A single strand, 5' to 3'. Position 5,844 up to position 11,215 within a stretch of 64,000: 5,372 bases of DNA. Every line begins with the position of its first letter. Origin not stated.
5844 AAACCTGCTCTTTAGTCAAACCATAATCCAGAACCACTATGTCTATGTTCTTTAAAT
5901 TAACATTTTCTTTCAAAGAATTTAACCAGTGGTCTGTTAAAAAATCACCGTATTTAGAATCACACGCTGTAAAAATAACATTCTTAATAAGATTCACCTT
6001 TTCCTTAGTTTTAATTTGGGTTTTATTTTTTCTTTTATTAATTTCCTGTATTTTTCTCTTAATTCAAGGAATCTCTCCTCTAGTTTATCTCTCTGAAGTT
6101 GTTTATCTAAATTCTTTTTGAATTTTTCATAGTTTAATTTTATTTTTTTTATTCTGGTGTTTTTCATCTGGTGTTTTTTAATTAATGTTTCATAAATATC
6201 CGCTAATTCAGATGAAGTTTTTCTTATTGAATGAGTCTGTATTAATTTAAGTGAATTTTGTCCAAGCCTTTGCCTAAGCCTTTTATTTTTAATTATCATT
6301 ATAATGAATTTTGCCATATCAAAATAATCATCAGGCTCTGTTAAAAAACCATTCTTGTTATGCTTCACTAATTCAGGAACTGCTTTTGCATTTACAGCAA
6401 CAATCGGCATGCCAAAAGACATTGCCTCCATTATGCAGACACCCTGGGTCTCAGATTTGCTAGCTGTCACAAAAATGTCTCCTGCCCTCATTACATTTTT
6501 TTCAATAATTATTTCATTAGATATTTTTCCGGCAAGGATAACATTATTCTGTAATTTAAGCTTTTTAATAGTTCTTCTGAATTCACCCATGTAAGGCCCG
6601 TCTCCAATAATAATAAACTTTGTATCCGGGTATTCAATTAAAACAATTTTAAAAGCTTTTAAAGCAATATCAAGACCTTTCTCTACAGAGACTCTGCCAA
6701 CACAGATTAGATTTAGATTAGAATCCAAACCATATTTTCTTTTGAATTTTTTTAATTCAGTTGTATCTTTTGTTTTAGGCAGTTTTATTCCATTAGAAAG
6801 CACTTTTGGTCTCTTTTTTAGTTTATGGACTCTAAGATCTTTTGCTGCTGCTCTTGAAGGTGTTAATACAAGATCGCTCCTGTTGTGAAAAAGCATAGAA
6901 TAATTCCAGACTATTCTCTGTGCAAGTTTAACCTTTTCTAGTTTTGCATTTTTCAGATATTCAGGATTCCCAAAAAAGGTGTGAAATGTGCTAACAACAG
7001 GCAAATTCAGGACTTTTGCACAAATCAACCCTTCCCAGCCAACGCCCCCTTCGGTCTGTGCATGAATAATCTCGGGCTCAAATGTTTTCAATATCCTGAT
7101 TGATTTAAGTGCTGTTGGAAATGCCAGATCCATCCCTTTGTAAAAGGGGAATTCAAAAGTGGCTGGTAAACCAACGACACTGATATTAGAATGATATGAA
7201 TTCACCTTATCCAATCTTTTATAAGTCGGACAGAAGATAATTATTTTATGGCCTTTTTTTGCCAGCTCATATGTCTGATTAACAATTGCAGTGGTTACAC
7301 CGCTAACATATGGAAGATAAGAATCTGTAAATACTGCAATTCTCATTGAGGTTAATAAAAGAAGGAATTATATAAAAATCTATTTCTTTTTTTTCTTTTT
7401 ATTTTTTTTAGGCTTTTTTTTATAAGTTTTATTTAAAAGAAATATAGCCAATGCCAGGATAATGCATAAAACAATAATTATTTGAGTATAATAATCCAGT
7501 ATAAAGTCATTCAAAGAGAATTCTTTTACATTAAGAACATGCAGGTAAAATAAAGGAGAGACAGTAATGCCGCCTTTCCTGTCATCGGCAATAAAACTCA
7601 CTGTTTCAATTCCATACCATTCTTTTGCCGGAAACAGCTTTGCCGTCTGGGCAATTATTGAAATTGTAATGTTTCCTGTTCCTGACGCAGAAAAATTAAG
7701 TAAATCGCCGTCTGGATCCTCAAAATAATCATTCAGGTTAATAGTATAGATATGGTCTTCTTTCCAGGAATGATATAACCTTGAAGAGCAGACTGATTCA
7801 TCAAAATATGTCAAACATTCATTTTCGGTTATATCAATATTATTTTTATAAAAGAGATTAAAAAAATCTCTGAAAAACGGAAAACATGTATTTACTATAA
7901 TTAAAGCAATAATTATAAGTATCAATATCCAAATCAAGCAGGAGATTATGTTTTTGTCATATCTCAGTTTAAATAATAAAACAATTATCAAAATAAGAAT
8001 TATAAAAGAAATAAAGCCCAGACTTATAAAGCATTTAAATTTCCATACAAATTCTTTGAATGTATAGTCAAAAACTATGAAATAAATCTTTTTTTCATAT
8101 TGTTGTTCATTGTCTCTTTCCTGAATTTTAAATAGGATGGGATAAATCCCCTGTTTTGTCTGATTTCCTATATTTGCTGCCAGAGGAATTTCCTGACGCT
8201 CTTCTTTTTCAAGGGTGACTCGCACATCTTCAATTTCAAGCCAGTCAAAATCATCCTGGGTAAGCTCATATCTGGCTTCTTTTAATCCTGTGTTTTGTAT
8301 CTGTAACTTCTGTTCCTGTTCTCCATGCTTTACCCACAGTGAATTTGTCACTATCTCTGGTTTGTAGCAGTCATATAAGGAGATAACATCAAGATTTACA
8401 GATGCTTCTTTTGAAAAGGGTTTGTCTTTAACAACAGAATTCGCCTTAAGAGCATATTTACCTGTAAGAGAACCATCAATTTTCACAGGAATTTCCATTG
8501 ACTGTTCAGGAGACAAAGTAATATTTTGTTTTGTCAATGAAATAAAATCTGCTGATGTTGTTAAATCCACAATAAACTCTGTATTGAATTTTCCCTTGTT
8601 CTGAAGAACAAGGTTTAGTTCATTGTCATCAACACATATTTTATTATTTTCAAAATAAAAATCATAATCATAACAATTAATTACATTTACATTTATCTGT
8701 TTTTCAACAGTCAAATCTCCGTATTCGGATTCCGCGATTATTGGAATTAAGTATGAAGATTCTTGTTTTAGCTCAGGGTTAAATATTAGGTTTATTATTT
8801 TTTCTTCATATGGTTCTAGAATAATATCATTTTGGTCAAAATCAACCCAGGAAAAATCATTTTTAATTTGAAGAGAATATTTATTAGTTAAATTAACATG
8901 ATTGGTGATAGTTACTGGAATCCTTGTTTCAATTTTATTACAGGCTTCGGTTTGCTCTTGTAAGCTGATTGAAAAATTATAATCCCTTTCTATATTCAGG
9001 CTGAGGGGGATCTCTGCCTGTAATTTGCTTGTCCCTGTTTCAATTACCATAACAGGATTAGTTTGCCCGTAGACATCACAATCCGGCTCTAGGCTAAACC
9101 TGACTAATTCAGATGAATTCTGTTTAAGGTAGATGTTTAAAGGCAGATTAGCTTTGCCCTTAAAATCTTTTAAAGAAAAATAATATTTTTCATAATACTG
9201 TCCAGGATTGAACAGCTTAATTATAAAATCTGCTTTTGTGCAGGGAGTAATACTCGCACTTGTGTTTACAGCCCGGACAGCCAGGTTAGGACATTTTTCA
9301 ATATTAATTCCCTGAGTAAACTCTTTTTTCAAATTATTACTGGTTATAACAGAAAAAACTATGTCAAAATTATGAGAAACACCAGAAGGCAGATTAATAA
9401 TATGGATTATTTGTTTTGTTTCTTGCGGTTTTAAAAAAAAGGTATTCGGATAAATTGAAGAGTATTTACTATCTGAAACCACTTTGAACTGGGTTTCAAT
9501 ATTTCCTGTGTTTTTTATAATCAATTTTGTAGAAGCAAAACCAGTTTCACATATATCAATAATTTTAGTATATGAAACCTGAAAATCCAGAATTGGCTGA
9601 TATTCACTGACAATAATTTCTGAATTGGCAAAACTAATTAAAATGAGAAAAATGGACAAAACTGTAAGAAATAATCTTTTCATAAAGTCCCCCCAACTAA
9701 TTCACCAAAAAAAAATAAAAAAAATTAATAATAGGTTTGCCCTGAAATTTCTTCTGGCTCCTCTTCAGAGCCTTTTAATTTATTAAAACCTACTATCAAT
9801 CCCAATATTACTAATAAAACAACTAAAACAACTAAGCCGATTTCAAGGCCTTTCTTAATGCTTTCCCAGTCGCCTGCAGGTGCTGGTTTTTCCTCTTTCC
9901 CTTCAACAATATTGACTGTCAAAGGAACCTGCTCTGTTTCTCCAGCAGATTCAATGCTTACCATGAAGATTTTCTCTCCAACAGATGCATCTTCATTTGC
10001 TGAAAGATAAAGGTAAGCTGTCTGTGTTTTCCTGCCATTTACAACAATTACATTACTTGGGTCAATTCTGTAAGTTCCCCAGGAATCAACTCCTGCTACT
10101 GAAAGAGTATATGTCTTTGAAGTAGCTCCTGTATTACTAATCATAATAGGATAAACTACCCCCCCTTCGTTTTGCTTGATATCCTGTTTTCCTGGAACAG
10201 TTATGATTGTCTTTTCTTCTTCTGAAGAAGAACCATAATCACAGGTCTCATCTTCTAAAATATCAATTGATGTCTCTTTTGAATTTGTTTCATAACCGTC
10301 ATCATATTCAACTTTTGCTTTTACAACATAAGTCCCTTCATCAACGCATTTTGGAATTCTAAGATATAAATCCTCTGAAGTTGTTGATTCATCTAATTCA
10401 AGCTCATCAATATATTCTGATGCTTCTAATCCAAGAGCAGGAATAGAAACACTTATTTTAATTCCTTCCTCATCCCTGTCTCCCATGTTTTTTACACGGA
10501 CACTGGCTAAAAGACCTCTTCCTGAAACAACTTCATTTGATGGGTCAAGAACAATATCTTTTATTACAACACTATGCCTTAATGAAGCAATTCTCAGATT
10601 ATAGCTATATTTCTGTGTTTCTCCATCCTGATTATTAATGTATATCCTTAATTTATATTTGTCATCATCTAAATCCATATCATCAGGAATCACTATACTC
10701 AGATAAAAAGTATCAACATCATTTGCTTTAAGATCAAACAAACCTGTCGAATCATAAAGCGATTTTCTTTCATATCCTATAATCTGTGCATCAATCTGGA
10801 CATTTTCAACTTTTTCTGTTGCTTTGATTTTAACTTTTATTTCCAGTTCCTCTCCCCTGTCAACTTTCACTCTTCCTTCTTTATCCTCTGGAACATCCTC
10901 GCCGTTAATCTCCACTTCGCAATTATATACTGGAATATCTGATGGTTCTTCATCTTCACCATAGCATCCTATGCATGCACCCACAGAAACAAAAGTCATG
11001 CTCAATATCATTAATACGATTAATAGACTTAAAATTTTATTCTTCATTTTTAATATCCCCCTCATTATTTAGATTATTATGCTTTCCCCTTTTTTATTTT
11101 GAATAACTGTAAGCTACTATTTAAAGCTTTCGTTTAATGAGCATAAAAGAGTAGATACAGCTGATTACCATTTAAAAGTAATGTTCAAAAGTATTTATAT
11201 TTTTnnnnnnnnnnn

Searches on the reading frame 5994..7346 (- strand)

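Call 97: search_protein_families(library=pfam, proteins=[window:5994-7346:-], max_evalue=0.0001)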
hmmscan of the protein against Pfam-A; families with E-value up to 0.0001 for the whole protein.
window:5994-7346:- (450 aa): 5 families
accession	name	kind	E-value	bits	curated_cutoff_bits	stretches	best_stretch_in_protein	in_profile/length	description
PF00534.26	Glycos_transf_1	-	4.6e-34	117.9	26.4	1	202-365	6-169/172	Glycosyl transferases group 1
PF13692.12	Glyco_trans_1_4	-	9.8e-30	104.1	27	1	212-354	3-142/142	Glycosyl transferases group 1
PF13439.12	Glyco_transf_4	-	3.6e-27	95.9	28.5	1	14-188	1-167/170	Glycosyltransferase Family 4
PF13579.12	Glyco_trans_4_4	-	2.1e-11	44.9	29.7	1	15-186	1-158/158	Glycosyl transferase 4-like domain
PF13477.12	Glyco_trans_4_2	-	7.9e-06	26.5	23.4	1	23-128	15-115/139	Glycosyl transferase 4-like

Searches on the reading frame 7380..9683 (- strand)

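Call 97: search_protein_families(library=pfam, proteins=[window:7380-9683:-], max_evalue=0.0001)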
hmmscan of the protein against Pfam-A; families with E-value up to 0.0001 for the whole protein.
window:7380-9683:- (767 aa): 7 families
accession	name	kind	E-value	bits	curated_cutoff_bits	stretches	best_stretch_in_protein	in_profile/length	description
PF22067.2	Cep192_D3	-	1.8e-10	41.3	27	0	50-93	19-64/99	Cep192 domain 3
PF24507.1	Ig_CFAP65_4th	-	2.3e-08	34.7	27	0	257-305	2-50/76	CFAP65, fourth Ig-like domain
PF22544.2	HYDIN_VesB_CFA65-like_Ig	-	5.4e-07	30.2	25.5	0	30-116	1-88/100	HYDIN/CFA65/VesB-like, Ig-like domain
PF22076.2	Cep192_D6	-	9.5e-06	26.2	35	0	359-409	27-75/101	Cep192 domain 6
PF24542.1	Ig_TPPC8_C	-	1.1e-05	25.7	27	0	356-418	38-100/103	TPPC8 C-terminal Ig-like domain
PF21310.3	OCRL-like_ASH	-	1.5e-05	25.5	27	0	455-511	16-78/109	Inositol polyphosphate 5-phosphatase OCRL-like, ASH domain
PF11614.14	FixG_C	-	6e-05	23.6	25.6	0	460-536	37-117/119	IG-like fold at C-terminal of FixG, putative oxidoreductase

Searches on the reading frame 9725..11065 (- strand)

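Call 97: search_protein_families(library=pfam, proteins=[window:9725-11065:-], max_evalue=0.0001)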
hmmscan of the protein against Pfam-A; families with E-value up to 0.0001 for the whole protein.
window:9725-11065:- (446 aa): 2 families
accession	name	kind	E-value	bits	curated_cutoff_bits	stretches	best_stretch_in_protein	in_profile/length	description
PF11614.14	FixG_C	-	5.7e-07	30.1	25.6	0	304-372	34-102/119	IG-like fold at C-terminal of FixG, putative oxidoreductase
PF15418.12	DUF4625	-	2.9e-05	24.8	27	0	61-159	24-130/131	Domain of unknown function (DUF4625)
